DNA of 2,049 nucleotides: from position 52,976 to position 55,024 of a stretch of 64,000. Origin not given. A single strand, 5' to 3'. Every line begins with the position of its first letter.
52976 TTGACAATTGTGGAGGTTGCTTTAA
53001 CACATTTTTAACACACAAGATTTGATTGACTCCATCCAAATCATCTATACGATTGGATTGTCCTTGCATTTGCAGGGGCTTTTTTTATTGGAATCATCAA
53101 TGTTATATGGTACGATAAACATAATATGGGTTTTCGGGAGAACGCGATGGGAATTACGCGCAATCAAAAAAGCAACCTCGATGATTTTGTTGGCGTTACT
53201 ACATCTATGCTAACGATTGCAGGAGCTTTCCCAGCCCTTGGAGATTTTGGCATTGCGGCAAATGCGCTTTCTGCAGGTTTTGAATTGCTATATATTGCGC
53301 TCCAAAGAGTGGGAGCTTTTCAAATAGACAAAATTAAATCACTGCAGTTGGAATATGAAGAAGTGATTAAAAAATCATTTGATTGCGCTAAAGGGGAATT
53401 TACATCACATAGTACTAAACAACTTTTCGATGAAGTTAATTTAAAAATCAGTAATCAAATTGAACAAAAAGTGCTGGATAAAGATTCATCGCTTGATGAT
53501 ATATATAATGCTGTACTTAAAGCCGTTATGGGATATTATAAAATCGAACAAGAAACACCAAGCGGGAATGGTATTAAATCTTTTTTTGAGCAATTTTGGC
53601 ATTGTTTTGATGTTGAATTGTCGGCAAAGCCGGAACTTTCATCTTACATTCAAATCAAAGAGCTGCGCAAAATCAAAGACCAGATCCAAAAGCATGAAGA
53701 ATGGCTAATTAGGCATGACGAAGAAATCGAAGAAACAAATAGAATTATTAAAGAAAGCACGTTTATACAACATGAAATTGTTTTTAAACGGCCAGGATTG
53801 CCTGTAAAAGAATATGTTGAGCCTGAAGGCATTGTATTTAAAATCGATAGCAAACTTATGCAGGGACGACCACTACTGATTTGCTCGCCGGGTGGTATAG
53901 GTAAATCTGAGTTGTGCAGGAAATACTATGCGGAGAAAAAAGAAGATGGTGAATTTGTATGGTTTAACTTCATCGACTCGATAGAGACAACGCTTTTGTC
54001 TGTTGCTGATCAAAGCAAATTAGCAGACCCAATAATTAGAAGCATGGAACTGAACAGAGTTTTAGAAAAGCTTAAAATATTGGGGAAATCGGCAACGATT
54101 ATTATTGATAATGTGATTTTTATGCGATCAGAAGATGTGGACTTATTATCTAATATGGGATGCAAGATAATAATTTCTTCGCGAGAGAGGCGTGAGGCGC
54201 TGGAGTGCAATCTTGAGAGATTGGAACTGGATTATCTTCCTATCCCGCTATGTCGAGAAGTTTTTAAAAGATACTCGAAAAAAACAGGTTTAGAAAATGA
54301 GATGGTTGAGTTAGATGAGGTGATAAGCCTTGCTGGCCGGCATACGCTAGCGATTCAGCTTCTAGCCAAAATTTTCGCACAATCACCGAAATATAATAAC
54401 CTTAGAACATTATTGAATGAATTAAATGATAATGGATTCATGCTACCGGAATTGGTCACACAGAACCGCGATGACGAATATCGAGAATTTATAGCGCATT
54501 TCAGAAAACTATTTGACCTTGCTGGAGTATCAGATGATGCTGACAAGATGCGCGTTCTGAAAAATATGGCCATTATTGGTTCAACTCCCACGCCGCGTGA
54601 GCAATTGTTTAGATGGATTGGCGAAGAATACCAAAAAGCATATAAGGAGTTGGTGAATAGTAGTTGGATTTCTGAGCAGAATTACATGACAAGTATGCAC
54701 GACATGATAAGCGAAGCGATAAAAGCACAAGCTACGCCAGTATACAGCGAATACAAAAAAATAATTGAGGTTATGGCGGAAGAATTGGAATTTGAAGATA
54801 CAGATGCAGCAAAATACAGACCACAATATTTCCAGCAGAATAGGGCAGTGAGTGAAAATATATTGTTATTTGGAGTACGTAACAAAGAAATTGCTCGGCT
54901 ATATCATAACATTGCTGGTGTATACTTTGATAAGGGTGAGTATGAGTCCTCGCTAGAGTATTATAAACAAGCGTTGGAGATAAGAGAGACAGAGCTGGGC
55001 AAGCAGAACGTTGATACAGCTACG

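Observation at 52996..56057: STAND/NB-ARC-TPR NTPase with an unassigned hydrophobic N-terminal domain, inserted between the conserved phage arm and attR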

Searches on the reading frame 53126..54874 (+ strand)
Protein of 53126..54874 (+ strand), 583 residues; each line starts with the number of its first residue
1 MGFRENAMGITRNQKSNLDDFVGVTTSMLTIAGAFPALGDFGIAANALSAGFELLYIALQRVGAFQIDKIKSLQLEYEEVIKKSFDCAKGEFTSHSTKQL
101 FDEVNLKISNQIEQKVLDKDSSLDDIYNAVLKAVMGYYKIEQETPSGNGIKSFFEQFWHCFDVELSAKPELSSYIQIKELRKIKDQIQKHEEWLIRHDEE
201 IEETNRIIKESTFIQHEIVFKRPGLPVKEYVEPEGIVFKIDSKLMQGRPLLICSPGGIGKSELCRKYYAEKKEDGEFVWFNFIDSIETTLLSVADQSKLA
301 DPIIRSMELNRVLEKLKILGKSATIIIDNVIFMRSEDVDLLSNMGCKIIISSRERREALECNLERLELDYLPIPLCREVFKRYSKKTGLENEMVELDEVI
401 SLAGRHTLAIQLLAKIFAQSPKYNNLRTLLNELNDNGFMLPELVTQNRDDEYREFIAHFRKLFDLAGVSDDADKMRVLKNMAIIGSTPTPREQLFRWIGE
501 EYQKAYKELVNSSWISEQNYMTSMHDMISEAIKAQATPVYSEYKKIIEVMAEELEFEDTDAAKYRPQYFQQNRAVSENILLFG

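Call 8: find_homologous_proteins(query=window:53126-54874:+, max_evalue=0.001)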
Query seq(583 aa) (583 aa): 21 proteins with E <= 0.001 among 8000 candidates.
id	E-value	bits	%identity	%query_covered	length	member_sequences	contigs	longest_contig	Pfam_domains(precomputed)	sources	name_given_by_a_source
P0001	0.0e+0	1280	100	99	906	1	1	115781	PF13431.13,PF13414.13,PF09986.16,PF10952.16,PF13176.13,PF24885.2,PF18768.8,PF13428.13,PF13374.13,PF14559.13,PF17874.8,PF00515.35,PF04212.25,PF13424.13,PF21033.5,PF13432.13,PF13181.13,PF07719.24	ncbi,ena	-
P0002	5.2e-243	826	66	98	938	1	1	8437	PF13431.13,PF13414.13,PF09986.16,PF13176.13,PF24885.2,PF13428.13,PF13374.13,PF17874.8,PF00515.35,PF13424.13,PF21033.5,PF13432.13,PF13181.13,PF07719.24,PF13174.13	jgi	-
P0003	1.9e-63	233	28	96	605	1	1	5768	PF00931.29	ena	-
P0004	5.1e-23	100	27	55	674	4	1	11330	PF13431.13,PF00515.35,PF13424.13,PF13176.13,PF24885.2,PF13181.13,PF07719.24,PF13374.13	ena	-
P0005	4.7e-14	70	26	53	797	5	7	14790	PF10602.16,PF13414.13,PF21325.4,PF10952.16,PF01535.27,PF08238.19,PF00931.29,PF13191.13,PF13374.13,PF07721.21,PF00515.35,PF04212.25,PF13424.13,PF28559.1,PF07719.24,PF13431.13,PF13041.13,PF09986.16,PF13176.13,PF24885.2,PF18768.8,PF13428.13,PF14559.13,PF10516.16,PF08311.19,PF13371.13,PF17874.8,PF12895.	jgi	jgi:tetratricopeptide (TPR) repeat protein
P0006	3.3e-13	67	25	57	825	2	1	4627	PF13424.13,PF24885.2,PF00931.29,PF13374.13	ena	-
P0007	4.2e-13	67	26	55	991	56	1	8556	PF00515.35,PF13424.13,PF13176.13,PF24885.2,PF13428.13,PF13181.13,PF07719.24,PF00931.29,PF13374.13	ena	-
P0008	2.8e-11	61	25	46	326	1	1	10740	PF00931.29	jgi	-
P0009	1.5e-10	59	25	56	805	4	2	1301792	PF13424.13,PF00931.29,PF13374.13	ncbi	-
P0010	9.0e-9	53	28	47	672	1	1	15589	PF13414.13,PF10952.16,PF13176.13,PF24885.2,PF13401.13,PF13428.13,PF00931.29,PF13374.13,PF14559.13,PF13371.13,PF17874.8,PF00515.35,PF12895.14,PF13424.13,PF21033.5,PF13432.13,PF13181.13,PF07719.24,PF13174.13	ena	-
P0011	2.3e-8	51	26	50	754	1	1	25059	PF13414.13,PF10952.16,PF01535.27,PF13401.13,PF00931.29,PF13374.13,PF00515.35,PF04212.25,PF13424.13,PF28559.1,PF07719.24,PF13174.13,PF13431.13,PF23914.2,PF25058.2,PF09986.16,PF13176.13,PF24885.2,PF18768.8,PF13428.13,PF14559.13,PF10516.16,PF13371.13,PF17874.8,PF12895.14,PF21033.5,PF13432.13,PF13181.13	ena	-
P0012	2.7e-8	51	26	50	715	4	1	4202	PF13414.13,PF10952.16,PF13401.13,PF08238.19,PF00931.29,PF13374.13,PF20110.5,PF00515.35,PF13424.13,PF07719.24,PF13174.13,PF14853.13,PF13176.13,PF24885.2,PF13428.13,PF14559.13,PF10516.16,PF13371.13,PF17874.8,PF12895.14,PF21033.5,PF13432.13,PF13181.13,PF20720.4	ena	-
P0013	1.0e-6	46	28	51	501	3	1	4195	PF00931.29,PF13191.13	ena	-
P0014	1.1e-6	46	25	58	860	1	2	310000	PF13431.13,PF07720.19,PF13414.13,PF10241.15,PF01535.27,PF13176.13,PF24885.2,PF13428.13,PF00931.29,PF13374.13,PF17874.8,PF00515.35,PF04212.25,PF13424.13,PF13432.13,PF13181.13,PF12968.14,PF07719.24,PF13174.13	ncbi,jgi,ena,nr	ncbi:MAG: tetratricopeptide repeat protein [Methanomassiliicoccaceae archaeon]|nr:tetratricopeptide 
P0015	1.4e-5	42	27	51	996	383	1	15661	PF13414.13,PF00515.35,PF13424.13,PF24885.2,PF14938.13,PF13428.13,PF13181.13,PF07719.24,PF00931.29,PF13374.13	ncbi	-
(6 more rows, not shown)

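Call 12: find_encoding_contigs(protein=P0001, flank=10000, max_places=4)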
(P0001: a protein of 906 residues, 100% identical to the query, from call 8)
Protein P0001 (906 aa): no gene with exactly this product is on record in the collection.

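Call 13: find_encoding_contigs(protein=P0002, flank=10000, max_places=4)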
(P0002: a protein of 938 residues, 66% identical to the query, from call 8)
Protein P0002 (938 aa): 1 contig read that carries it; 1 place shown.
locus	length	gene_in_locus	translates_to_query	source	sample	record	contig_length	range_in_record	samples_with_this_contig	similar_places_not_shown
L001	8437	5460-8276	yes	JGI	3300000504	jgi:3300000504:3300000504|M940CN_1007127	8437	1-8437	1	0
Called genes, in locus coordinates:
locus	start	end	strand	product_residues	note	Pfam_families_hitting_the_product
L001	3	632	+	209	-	?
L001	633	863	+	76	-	-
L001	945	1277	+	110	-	-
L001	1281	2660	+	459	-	PF13385:Laminin_G_3 (weak)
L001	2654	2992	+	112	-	-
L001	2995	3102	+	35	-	-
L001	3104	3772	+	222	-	PF01471:PG_binding_1, PF09374:PG_binding_3 (faint), PF05951:Peptidase_M15_2 (faint), PF08291:Peptidase_M15_3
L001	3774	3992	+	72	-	-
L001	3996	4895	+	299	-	PF01832:Glucosaminidase, PF01471:PG_binding_1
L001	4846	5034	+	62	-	-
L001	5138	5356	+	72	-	-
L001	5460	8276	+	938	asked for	PF13424:TPR_12, PF24885:TPR_NPHP3, PF13424:TPR_12, PF24885:TPR_NPHP3, PF13374:TPR_10, PF13424:TPR_12, PF24885:TPR_NPHP3, PF13374:TPR_10, +21 more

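Call 14: find_encoding_contigs(protein=P0003, flank=10000, max_places=4)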
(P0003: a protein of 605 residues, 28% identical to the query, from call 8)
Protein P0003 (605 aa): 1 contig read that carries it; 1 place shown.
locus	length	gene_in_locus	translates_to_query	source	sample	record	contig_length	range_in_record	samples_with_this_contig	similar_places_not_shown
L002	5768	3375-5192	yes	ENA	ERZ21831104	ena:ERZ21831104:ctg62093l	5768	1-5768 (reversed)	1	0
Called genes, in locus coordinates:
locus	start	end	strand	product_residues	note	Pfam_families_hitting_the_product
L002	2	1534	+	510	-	?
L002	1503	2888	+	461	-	PF13620:CarboxypepD_reg (faint), PF17210:SdrD_B (faint), PF17802:SpaA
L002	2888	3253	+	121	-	-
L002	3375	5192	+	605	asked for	PF00931:NB-ARC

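Call 30: search_protein_families(library=pfam, proteins=[P0003], max_evalue=0.0001)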
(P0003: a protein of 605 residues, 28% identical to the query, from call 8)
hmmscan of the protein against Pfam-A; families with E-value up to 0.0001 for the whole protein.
P0003 (605 aa): 2 families
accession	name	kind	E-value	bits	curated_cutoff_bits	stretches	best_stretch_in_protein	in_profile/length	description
PF00931.28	NB-ARC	-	8.5e-14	51.8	23.5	1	225-428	6-227/248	NB-ARC domain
PF13191.12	AAA_16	-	8.8e-05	23.5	32.6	0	216-262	1-51/167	AAA ATPase domain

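Call 49: list_cluster_members(proteins=[P0001, P0023, P0025, P0026, P0030, P0029, P0027])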
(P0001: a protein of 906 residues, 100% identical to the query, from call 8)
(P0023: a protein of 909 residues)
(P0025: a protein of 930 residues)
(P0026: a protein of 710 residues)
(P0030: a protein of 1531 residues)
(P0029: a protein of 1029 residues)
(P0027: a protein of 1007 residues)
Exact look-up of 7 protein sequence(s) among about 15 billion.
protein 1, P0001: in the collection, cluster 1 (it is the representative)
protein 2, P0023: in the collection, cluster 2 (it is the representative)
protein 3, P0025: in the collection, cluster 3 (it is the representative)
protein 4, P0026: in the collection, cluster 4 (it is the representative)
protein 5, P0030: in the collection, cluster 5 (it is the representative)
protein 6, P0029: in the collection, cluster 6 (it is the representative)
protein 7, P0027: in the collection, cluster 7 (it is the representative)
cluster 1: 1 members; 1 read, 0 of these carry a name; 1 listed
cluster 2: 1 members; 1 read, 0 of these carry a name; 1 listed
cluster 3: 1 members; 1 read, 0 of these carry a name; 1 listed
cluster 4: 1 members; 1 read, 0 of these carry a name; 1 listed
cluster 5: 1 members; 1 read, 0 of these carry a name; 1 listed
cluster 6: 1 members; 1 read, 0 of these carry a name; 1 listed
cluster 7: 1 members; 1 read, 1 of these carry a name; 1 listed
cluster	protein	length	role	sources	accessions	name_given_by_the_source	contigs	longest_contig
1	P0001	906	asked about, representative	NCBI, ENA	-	-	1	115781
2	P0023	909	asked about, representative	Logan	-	-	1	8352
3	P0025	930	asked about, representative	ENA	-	-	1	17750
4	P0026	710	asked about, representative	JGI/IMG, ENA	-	-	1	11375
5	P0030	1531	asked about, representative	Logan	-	-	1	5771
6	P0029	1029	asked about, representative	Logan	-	-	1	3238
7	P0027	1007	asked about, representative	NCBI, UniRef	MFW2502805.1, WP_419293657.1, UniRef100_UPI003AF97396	tetratricopeptide repeat protein [Clostridium diolis] | tetratricopeptide repeat protein n=1 Tax=Clostridium diolis TaxID=223919 ...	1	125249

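Call 91: search_dna_similar(query=window:53147-54874:+, collection=phages, mode=protein, max_evalue=0.001, max_rows=10)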
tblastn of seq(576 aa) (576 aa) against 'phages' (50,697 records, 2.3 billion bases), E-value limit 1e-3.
Records with a match: 1; places in all: 1; records where one place covers at least 80% of the query: 0.
Best place of each record, by identity: <60% 1.
By first word of the organism name: Bacteriophage 1.
By host as written in the record: - 1.
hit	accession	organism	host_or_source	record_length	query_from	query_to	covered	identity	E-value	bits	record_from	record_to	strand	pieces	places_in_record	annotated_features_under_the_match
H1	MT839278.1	Bacteriophage sp.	human fecal samples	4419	249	558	54%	20.2%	6e-7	59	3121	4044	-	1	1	record has no annotation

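Call 92: search_dna_similar(query=window:53147-54874:+, collection=plasmids, mode=protein, max_evalue=0.001, max_rows=10)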
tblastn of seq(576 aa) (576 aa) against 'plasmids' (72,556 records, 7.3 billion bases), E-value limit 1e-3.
Records with a match: 2; places in all: 2; records where one place covers at least 80% of the query: 0.
Best place of each record, by identity: <60% 2.
By first word of the organism name: Haliscomenobacter 2.
By predicted mobility (MOB-suite, as given by PLSDB): non-mobilizable 2.
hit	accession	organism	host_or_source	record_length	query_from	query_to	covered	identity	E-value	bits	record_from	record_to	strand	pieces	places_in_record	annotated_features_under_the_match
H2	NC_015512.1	Haliscomenobacter hydrossis DSM 1100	activated sludge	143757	243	551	54%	24.0%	7e-9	67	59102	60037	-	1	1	tetratricopeptide repeat protein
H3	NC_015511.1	Haliscomenobacter hydrossis DSM 1100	activated sludge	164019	244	547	53%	23.2%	1e-7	63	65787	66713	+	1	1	tetratricopeptide repeat protein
